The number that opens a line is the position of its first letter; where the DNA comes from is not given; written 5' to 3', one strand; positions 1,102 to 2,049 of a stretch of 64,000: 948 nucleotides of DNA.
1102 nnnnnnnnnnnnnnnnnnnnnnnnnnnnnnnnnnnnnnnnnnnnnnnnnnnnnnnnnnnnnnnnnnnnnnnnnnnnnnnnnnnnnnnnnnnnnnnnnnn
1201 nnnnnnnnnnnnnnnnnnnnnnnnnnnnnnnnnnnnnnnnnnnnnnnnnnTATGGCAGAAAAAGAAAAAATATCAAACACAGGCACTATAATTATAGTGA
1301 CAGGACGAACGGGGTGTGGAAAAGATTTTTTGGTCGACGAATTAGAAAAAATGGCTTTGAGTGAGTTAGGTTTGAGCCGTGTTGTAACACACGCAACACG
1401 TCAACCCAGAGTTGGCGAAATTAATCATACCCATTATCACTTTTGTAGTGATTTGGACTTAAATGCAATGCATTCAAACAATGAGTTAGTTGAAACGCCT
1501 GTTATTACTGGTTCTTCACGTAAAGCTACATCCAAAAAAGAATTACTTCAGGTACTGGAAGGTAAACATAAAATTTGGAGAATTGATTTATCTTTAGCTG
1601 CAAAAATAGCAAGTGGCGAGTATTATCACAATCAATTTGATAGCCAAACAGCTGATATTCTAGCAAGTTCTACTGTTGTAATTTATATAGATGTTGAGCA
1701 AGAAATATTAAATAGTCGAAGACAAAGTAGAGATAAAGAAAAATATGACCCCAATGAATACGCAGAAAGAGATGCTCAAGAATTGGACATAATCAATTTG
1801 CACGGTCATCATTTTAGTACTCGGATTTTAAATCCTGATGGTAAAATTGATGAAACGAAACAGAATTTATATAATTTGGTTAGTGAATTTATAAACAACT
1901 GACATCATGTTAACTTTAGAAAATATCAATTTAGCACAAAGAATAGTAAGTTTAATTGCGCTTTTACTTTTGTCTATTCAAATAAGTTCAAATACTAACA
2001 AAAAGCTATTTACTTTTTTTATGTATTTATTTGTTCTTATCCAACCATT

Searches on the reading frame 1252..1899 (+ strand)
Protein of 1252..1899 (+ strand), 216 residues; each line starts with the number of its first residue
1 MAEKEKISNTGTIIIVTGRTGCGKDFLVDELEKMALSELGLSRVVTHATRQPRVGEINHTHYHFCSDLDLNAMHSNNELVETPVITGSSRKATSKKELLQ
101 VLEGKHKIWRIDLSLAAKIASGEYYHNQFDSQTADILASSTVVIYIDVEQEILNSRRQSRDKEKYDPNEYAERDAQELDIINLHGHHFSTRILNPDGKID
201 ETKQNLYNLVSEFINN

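Call 30: find_encoding_contigs(protein=window:1252-1899:+, flank=10000, max_places=4)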
Protein window:1252-1899:+ (216 aa): 3 contigs read that carry it; 3 places shown.
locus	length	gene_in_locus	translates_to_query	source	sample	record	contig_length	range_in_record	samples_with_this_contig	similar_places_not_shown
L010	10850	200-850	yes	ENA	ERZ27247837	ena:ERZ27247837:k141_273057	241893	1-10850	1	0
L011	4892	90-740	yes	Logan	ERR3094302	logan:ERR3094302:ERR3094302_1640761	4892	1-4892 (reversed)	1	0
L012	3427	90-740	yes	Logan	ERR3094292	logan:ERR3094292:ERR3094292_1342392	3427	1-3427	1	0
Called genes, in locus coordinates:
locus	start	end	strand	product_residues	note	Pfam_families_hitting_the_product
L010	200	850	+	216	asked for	PF00625:Guanylate_kin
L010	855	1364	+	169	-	-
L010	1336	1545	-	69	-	-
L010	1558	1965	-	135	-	-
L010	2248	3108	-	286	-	-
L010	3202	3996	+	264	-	PF05050:Methyltransf_21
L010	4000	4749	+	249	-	PF02353:CMAS, PF03848:TehB, PF05175:MTS, PF06325:PrmA, PF13489:Methyltransf_23, PF13847:Methyltransf_31, PF08241:Methyltransf_11, PF08242:Methyltransf_12, +3 more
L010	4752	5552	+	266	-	PF13439:Glyco_transf_4 (weak)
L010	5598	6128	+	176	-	PF00561:Abhydrolase_1 (faint), PF06821:Ser_hydrolase, PF12695:Abhydrolase_5 (faint), PF12697:Abhydrolase_6 (faint)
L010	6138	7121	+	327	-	PF02615:Ldh_2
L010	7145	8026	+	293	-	PF13641:Glyco_tranf_2_3 (weak), PF00535:Glycos_transf_2 (faint)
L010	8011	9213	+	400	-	PF01943:Polysacc_synt, PF13440:Polysacc_synt_3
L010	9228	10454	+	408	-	PF13231:PMT_2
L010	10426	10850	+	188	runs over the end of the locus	-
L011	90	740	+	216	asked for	PF00625:Guanylate_kin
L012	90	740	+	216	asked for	PF00625:Guanylate_kin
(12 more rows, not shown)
